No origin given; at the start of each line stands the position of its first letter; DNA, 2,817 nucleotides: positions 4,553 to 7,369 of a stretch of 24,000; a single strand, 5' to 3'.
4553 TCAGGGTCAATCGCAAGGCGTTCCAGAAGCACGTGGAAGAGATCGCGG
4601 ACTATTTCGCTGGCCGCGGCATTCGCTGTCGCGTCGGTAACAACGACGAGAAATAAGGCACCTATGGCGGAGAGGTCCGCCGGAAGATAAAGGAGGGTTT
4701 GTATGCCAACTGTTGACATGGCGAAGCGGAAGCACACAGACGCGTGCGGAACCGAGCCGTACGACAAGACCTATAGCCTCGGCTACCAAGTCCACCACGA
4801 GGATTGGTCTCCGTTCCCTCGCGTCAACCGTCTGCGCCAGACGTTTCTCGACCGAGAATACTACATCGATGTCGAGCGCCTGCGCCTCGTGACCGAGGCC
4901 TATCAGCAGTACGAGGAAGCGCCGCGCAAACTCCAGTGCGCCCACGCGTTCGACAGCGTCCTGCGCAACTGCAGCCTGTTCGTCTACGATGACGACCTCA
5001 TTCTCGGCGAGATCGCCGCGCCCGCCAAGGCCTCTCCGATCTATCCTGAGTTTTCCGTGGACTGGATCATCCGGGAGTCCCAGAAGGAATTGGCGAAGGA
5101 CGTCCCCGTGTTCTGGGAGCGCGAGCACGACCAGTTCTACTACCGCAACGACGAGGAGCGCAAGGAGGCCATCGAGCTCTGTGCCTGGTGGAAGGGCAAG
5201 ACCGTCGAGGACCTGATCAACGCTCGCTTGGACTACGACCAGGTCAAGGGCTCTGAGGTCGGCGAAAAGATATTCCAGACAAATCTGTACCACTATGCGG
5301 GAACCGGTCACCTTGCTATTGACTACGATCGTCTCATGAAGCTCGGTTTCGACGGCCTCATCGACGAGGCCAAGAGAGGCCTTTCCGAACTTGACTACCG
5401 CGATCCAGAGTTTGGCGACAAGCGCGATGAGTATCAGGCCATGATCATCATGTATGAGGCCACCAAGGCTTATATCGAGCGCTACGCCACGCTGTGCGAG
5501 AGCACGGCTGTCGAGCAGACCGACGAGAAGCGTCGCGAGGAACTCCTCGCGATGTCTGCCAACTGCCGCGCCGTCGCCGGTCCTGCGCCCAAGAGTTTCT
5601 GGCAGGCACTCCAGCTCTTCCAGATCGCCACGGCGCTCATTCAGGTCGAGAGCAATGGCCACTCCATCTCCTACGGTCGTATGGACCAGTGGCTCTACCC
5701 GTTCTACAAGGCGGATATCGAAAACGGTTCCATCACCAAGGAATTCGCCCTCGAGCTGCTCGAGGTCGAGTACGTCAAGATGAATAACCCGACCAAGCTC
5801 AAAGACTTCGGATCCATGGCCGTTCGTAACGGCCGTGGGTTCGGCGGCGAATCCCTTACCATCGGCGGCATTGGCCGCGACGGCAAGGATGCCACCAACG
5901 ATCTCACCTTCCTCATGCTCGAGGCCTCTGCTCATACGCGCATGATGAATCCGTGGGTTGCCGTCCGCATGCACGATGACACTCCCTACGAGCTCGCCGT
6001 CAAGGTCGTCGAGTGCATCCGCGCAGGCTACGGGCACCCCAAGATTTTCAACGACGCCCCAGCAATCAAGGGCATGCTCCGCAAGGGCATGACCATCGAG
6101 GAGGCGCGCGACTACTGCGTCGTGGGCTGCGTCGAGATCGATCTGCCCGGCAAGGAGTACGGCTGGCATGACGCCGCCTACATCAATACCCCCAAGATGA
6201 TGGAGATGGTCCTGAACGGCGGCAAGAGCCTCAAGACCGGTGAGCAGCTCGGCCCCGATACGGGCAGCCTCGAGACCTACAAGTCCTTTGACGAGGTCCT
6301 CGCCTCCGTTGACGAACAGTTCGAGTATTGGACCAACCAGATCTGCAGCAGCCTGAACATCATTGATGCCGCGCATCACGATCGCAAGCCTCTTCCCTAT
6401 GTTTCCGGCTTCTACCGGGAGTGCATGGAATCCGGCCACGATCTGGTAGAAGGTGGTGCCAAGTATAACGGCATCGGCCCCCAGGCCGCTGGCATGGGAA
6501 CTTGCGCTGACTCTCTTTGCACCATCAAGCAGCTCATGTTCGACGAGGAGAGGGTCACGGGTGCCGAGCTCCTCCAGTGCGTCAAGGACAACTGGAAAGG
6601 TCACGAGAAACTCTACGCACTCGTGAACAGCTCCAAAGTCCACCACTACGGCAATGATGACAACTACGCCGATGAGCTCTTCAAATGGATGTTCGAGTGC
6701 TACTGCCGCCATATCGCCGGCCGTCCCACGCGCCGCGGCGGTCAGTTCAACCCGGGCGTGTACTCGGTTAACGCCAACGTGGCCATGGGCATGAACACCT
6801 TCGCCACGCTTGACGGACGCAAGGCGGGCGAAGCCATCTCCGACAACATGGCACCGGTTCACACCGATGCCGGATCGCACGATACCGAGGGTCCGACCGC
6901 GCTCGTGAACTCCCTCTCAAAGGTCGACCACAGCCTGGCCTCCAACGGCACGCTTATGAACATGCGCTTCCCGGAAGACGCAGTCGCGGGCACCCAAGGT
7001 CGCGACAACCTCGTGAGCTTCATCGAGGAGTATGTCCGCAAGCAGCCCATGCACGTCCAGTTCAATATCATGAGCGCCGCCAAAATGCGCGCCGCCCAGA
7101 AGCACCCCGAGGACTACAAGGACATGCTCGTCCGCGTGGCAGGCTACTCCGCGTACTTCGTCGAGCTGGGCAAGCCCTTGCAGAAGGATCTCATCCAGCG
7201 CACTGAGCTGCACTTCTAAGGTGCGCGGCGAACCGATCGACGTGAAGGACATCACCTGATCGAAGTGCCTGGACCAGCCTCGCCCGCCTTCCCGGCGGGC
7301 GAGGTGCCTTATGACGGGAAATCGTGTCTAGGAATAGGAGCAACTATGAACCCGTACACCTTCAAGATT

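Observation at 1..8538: GRE catabolic locus combining an anion symporter, a SucD/AdhE-type acylating aldehyde dehydrogenase, a SucC-like ligase and an Fe-ADH; it matches no characterised GRE pathway I know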

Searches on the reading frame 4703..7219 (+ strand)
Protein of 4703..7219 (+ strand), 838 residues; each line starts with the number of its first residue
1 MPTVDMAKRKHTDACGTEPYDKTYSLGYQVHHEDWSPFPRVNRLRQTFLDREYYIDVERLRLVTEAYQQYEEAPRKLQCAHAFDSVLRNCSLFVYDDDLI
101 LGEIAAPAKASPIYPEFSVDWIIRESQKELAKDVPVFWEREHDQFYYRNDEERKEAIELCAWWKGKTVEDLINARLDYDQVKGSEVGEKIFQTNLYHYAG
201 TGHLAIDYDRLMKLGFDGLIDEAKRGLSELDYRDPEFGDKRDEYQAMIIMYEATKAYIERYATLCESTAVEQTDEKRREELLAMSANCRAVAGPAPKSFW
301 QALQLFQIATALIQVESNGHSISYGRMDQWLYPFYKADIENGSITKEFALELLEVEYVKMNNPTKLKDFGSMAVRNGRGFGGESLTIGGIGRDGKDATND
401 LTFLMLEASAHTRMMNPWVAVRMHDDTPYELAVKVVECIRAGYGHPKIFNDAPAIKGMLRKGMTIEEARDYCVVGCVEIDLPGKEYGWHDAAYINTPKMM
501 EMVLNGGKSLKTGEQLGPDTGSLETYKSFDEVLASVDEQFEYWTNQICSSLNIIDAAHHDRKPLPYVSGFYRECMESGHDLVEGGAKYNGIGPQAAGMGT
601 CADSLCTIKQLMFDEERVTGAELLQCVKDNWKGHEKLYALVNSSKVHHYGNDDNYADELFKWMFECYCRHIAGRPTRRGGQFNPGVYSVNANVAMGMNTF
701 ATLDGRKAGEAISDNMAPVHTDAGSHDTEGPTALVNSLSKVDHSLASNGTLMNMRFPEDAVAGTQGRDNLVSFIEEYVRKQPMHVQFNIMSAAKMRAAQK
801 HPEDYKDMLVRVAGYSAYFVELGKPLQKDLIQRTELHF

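Call 7: search_protein_families(library=pfam, proteins=[window:4703-7219:+])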
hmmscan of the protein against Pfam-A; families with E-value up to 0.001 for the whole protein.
window:4703-7219:+ (838 aa): 2 families
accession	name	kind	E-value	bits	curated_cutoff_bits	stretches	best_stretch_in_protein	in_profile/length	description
PF02901.20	PFL-like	-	8.3e-195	649.6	24.3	1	39-696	3-647/647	Pyruvate formate lyase-like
PF01228.26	Gly_radical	-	3e-27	95.7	22.2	1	725-820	10-106/106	Glycine radical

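Call 8: search_protein_families(library=ncbifam, proteins=[window:4703-7219:+])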
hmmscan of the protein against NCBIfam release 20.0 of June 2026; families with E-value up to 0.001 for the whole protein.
window:4703-7219:+ (838 aa): 12 families
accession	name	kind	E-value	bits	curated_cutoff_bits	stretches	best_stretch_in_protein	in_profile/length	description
NF048009.1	SfplDhtHpfGKleb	equivalog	0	1586.5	1000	1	14-838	1-824/824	(2S)-3-sulfopropanediol dehydratase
TIGR01774.1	PFL2-3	subfamily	2.9e-204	680.6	678.2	1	40-836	5-784/786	formate C-acetyltransferase/glycerol dehydratase family glycyl radical enzyme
NF043068.1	glycl_HYPD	equivalog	9.5e-166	553.1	1100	1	40-837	3-783/784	trans-4-hydroxy-L-proline dehydratase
NF007437.0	PRK09983.1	equivalog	2.9e-164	548.2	1109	1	40-835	4-762/765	formate C-acetyltransferase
TIGR04394.1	choline_CutC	equivalog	8.1e-149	497.6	1050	1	39-836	3-786/789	choline trimethylamine-lyase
NF048011.1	SfplDhtHpsGDes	equivalog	9.3e-148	493.9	1000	1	39-835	24-818/821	(2S)-3-sulfopropanediol dehydratase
NF033718.1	indole_decarb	equivalog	1.4e-116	390.7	1100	1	40-836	34-866/868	indoleacetate decarboxylase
NF033715.1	glycyl_HPDL_Lrg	equivalog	8.5e-101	338.2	1150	2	156-631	177-678/901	4-hydroxyphenylacetate decarboxylase large subunit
TIGR01255.1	pyr_form_ly_1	equivalog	1.6e-33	116.2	994.2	1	290-834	228-739/744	formate C-acetyltransferase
NF038360.1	rad_fix_GrcA3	exception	1.6e-14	53.7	158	1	767-834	6-73/78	autonomous glycyl radical cofactor GrcA3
NF008341.1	PRK11127.1-1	equivalog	3.3e-09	36.6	145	1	783-834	24-75/80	autonomous glycyl radical cofactor GrcA2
TIGR04365.1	spare_glycyl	equivalog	2.5e-06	27.7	170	1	783-834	70-121/126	autonomous glycyl radical cofactor GrcA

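Call 16: find_encoding_contigs(protein=window:4703-7219:+, flank=10000, max_places=6)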
Protein window:4703-7219:+ (838 aa): 3 contigs read that carry it; 1 place shown.
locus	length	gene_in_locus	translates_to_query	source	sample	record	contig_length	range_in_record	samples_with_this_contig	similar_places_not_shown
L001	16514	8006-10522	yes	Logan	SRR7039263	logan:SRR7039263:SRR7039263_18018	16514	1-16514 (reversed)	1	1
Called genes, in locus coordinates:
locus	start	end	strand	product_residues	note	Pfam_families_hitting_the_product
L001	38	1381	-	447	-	-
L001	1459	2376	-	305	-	PF02629:CoA_binding, PF13380:CoA_binding_2 (weak), PF00549:Ligase_CoA, PF13607:Succ_CoA_lig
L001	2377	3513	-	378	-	PF08442:ATP-grasp_2, PF13549:ATP-grasp_5 (faint), PF24948:Citrate_synth_N, PF00549:Ligase_CoA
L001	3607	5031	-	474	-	PF00171:Aldedh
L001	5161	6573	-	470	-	PF00939:Na_sulph_symp, PF03600:CitMHS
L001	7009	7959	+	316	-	PF13353:Fer4_12, PF04055:Radical_SAM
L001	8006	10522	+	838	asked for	PF02901:PFL-like, PF01228:Gly_radical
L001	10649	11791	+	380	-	PF00465:Fe-ADH, PF13685:Fe-ADH_2, PF25137:ADH_Fe_C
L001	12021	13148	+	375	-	PF00226:DnaJ, PF01556:DnaJ_C, PF27659:CHP02642 (faint), PF00684:DnaJ_CXXCXGXG, PF15777:Anti-TRAP (faint)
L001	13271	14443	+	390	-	PF00226:DnaJ, PF01556:DnaJ_C, PF00684:DnaJ_CXXCXGXG, PF15777:Anti-TRAP (faint)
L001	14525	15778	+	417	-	PF00919:UPF0004, PF04055:Radical_SAM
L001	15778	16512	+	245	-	?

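Call 17: find_homologous_proteins(query=window:4703-7216:+, max_evalue=1e-50)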
Query window:4703-7216:+ (838 aa): 1689 proteins with E <= 1e-50 among 8000 candidates; the best 120 are listed.
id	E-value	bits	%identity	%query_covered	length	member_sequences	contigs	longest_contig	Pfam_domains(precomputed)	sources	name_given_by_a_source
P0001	0.0e+0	1838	91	100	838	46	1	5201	PF02901.21,PF01228.27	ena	-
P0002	0.0e+0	1683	85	99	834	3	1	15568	PF02901.21,PF01228.27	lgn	-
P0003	0.0e+0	1630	82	99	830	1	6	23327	PF02901.21,PF01228.27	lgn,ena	-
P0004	0.0e+0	1629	82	99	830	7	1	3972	PF02901.21,PF01228.27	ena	-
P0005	0.0e+0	1624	82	99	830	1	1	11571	PF02901.21,PF01228.27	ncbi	-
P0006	0.0e+0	1611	82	99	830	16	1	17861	PF02901.21,PF01228.27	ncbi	-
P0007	0.0e+0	1595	80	99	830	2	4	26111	PF02901.21,PF01228.27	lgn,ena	-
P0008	0.0e+0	1589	81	99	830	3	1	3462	PF02901.21,PF01228.27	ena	-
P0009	0.0e+0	1584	81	99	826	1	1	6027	PF02901.21,PF01228.27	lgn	-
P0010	0.0e+0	1581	81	99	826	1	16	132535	PF02901.21,PF01228.27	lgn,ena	-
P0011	0.0e+0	1581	81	99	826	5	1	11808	PF02901.21,PF01228.27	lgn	-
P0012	0.0e+0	1580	80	99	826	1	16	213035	PF02901.21,PF01228.27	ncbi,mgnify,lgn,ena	mgnify:CR=1 FL=1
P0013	0.0e+0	1579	80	99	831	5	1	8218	PF02901.21,PF01228.27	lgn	-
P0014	0.0e+0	1579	80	99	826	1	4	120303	PF02901.21,PF01228.27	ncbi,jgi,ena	-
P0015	0.0e+0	1578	80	99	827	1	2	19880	PF02901.21,PF01228.27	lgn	-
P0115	0.0e+0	1491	76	99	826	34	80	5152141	PF02901.21,PF01228.27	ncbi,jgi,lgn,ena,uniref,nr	ncbi:(2S)-3-sulfopropanediol dehydratase [Citrobacter sp. ESY80]|jgi:formate C-acetyltransferase|uni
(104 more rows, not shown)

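Call 20: search_protein_families(library=pfam, proteins=[L001:38-1387:-, L001:1459-2376:-, L001:2377-3513:-], max_evalue=0.1)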
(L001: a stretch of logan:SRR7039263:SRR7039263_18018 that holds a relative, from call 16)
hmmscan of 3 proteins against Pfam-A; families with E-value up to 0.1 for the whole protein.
L001:38-1387:- (449 aa): 1 family
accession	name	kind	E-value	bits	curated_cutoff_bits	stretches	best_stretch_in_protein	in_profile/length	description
PF02447.22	GntP_permease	-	3.6e-05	23.1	22.5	1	7-151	3-135/440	GntP family permease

L001:1459-2376:- (305 aa): 5 families
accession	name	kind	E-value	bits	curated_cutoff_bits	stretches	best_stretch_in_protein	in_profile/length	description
PF00549.24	Ligase_CoA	-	4.7e-23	82.2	24.5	1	152-274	1-128/128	CoA-ligase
PF02629.25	CoA_binding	-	4.3e-22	79.1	22.3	1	6-99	1-96/97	CoA binding domain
PF13607.11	Succ_CoA_lig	-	8.1e-12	45.5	27.4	1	146-279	1-128/138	Succinyl-CoA ligase like flavodoxin domain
PF13380.12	CoA_binding_2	-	4.7e-06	27.5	22.8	1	36-129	30-114/116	CoA binding domain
PF03709.21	OKR_DC_1_N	-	0.044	14.5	29.3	1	184-236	21-70/111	Orn/Lys/Arg decarboxylase, N-terminal domain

L001:2377-3513:- (378 aa): 6 families
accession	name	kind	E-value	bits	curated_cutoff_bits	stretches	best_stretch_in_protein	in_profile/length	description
PF08442.15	ATP-grasp_2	-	1.1e-30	107.2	29.5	1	7-189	6-201/202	ATP-grasp domain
PF00549.24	Ligase_CoA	-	4.3e-17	62.9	24.5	1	254-348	3-99/128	CoA-ligase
PF24948.1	Citrate_synth_N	-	1.2e-12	48.1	83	1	38-212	54-227/232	ATP-citrate synthase ATP-grasp domain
PF13549.11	ATP-grasp_5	-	1.8e-05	24.7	27.6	1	5-205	12-221/221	ATP-grasp domain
PF16114.10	Citrate_bind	-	3.6e-05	23.8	26.8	1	236-351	19-147/177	ATP citrate lyase citrate-binding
PF18681.6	DUF5634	-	0.078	13.8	30.4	0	94-146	37-88/98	Family of unknown function (DUF5634)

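Call 21: search_protein_families(library=ncbifam, proteins=[L001:38-1387:-, L001:1459-2376:-, L001:2377-3513:-], max_evalue=0.1)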
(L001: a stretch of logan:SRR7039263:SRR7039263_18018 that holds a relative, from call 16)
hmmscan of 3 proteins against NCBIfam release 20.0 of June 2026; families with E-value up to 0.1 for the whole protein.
L001:38-1387:- (449 aa): 0 families

L001:1459-2376:- (305 aa): 6 families
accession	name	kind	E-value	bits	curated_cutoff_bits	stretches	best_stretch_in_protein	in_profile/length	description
NF004230.0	PRK05678.1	equivalog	1.9e-104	349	336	1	1-290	1-288/291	succinate--CoA ligase subunit alpha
TIGR01019.1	sucCoAalpha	subfamily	6e-104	347.4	353.2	1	4-288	2-284/286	succinate--CoA ligase subunit alpha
TIGR02717.1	AcCoA-syn-alpha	equivalog_domain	4.3e-24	85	567.15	1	45-287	46-285/447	acetate--CoA ligase alpha subunit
NF004760.0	PRK06091.1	subfamily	1.4e-12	46.9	433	1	55-239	106-289/555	acyl-CoA synthetase FdrA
NF045493.1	HydDutCoALig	equivalog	4.9e-10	38.6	1300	1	111-282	116-285/698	4-hydroxybutyrate--CoA ligase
NF045494.1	AcCoALig_Archglob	equivalog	1.6e-09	36.7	1200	1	66-253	281-469/665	acetate--CoA ligase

L001:2377-3513:- (378 aa): 3 families
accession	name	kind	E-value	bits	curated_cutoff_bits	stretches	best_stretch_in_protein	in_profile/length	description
NF001913.0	PRK00696.1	equivalog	2.7e-88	296.6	370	1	1-373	1-383/388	ADP-forming succinate--CoA ligase subunit beta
TIGR01016.1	sucCoAbeta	subfamily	1.8e-81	274.1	375.55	1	1-370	1-380/386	succinate-CoA ligase subunit beta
NF010647.0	PRK14046.1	equivalog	1.6e-68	231.6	604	1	35-371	40-381/392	malate--CoA ligase subunit beta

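Call 25: find_related_loci(query=L001:2377-3510:-, collection=genome_contigs, flank=10000)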
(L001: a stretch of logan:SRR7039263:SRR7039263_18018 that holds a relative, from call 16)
Query L001:2377-3510:- (377 aa) in genome_contigs; peptide patterns used: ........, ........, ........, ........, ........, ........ (x = any residue, [..] = any of these).
198 stretches matched a pattern; 4 encode a relative of the query (tblastn E <= 1e-3); 4 distinct loci.
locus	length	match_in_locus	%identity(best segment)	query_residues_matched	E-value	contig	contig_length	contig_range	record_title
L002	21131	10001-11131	86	1-377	0e+0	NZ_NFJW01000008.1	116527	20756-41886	Collinsella sp. An2 An2_contig_8, whole genome shotgun sequence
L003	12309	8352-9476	71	1-376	1e-179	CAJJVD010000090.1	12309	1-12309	MAG TPA_asm: uncultured Lachnospiraceae bacterium isolate SRR413756-bin.2 genome assembly, contig: NODE_1039_length_1230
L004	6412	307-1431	71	1-376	0e+0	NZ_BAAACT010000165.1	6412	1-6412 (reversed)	Faecalicatena contorta strain JCM 6483 sequence165, whole genome shotgun sequence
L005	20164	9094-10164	35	15-371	4e-65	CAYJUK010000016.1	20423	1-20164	MAG TPA_asm: uncultured Planctomycetales bacterium isolate ERP125453_co1_189 genome assembly, contig: NODE_2543_length_2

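Call 28: search_solved_structures(query=window:4703-7216:+, max_evalue=1e-50, show_alignments=1)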
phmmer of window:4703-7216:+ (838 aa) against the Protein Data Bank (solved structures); distinct sequences matched with E-value up to 1e-50: 31.
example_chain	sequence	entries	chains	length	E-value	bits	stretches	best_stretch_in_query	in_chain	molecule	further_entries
1r8w_A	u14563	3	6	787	3.5e-178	597.5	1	39-835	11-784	glycerol dehydratase | B12-independent glycerol dehydratase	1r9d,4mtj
9rco_A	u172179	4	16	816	4.1e-165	554.3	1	36-838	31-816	Glycyl radical protein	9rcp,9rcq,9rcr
5i2a_A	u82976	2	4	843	8.9e-160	536.6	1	40-631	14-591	Diol-dehydratase | Diol dehydratase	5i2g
8yjo_A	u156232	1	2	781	1.3e-142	479.9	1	37-834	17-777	Probable dehydratase PflD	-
8id0_A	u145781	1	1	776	1.2e-134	453.5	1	38-835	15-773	formate C-acetyltransferase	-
9ht9_A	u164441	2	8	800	2e-131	442.9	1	29-837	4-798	Choline trimethylamine-lyase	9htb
6vue_A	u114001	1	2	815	2.5e-130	439.2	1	36-837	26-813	Choline trimethylamine-lyase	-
5faw_A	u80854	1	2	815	2.5e-130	439.2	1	36-837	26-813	Choline trimethylamine-lyase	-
9r0v_A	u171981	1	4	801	2.7e-130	439.1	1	36-837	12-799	Choline trimethylamine-lyase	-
5fau_A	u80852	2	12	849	3e-130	439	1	36-837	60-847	Choline trimethylamine-lyase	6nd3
5fay_A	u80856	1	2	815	6.4e-130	437.9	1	36-837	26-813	Choline trimethylamine-lyase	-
5fav_A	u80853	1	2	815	6.5e-130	437.8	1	36-837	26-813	Choline trimethylamine-lyase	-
5kdp_A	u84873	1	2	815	1.7e-129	436.5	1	36-837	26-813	Choline trimethylamine-lyase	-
6vxc_A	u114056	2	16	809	1.2e-125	423.7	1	34-837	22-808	Trans-4-hydroxy-L-proline dehydratase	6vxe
9f3w_A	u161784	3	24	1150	3e-122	412.5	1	39-836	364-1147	Choline trimethylamine-lyase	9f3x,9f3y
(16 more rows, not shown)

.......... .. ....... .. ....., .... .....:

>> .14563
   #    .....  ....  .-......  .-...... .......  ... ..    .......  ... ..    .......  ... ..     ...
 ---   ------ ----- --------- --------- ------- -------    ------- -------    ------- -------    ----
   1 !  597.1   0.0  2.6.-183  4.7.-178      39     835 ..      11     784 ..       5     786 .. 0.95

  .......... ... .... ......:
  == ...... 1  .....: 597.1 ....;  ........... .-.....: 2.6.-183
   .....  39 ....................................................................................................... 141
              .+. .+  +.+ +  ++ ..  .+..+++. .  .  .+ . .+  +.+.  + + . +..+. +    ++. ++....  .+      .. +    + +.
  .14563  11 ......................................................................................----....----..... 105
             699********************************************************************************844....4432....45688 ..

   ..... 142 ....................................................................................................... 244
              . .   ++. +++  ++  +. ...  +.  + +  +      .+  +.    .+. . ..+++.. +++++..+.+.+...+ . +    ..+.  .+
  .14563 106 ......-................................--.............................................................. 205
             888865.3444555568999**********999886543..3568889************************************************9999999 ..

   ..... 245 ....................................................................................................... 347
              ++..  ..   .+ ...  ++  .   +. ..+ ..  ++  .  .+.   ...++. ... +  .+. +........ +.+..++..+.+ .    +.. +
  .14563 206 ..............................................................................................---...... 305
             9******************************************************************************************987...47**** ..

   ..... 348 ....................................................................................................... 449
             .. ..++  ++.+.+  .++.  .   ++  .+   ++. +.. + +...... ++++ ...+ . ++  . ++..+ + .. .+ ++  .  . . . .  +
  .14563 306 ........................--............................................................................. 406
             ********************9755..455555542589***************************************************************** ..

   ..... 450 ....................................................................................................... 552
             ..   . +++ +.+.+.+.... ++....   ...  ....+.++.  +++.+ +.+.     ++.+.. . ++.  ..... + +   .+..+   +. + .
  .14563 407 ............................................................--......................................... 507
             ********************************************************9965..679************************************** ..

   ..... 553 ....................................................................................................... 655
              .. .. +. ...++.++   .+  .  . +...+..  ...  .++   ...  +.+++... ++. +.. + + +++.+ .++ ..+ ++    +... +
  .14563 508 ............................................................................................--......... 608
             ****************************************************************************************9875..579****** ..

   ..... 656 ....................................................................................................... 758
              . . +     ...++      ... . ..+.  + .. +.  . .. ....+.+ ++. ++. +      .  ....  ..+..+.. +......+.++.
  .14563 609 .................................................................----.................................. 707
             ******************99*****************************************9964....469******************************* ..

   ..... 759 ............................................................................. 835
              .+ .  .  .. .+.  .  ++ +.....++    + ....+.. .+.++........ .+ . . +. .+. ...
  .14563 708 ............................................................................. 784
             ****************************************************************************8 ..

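Call 51: search_protein_families(library=pfam, proteins=[L002:853-1653:+, L002:13542-14678:-, L002:14870-16720:-, L002:16446-17621:+, L002:19330-20019:-])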
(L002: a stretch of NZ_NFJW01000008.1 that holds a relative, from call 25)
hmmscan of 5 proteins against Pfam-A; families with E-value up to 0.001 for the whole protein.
L002:853-1653:+ (266 aa): 5 families
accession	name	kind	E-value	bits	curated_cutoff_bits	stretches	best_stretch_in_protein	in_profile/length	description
PF08241.18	Methyltransf_11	-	1.8e-17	64.2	21.2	1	81-175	2-94/95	Methyltransferase domain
PF13649.12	Methyltransf_25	-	4.7e-14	53.3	27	1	79-172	1-97/97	Methyltransferase domain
PF13847.12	Methyltransf_31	-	6.2e-09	36.1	27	1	76-176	4-109/145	Methyltransferase domain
PF08242.18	Methyltransf_12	-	9.5e-07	29.9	30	1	82-174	3-98/98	Methyltransferase domain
PF01209.24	Ubie_methyltran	-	4.9e-05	23.2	20.1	1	74-175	46-150/233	ubiE/COQ5 methyltransferase family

L002:13542-14678:- (378 aa): 1 family
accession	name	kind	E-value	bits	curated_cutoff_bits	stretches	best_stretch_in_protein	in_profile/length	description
PF00196.25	GerE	-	2.8e-11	43.3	23.5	1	318-370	3-55/57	Bacterial regulatory proteins, luxR family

L002:14870-16720:- (616 aa): 0 families

L002:16446-17621:+ (391 aa): 3 families
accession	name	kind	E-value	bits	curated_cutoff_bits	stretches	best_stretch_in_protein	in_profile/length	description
PF00589.27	Phage_integrase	-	3.6e-44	151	27.1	1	220-377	18-170/172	Phage integrase family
PF02899.23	Phage_int_SAM_1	-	7.8e-24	84.2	22.3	1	100-181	3-83/83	Phage integrase, N-terminal SAM-like domain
PF13495.12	Phage_int_SAM_4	-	4e-06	27.6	27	1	109-176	12-77/85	Phage integrase, N-terminal SAM-like domain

L002:19330-20019:- (229 aa): 0 families
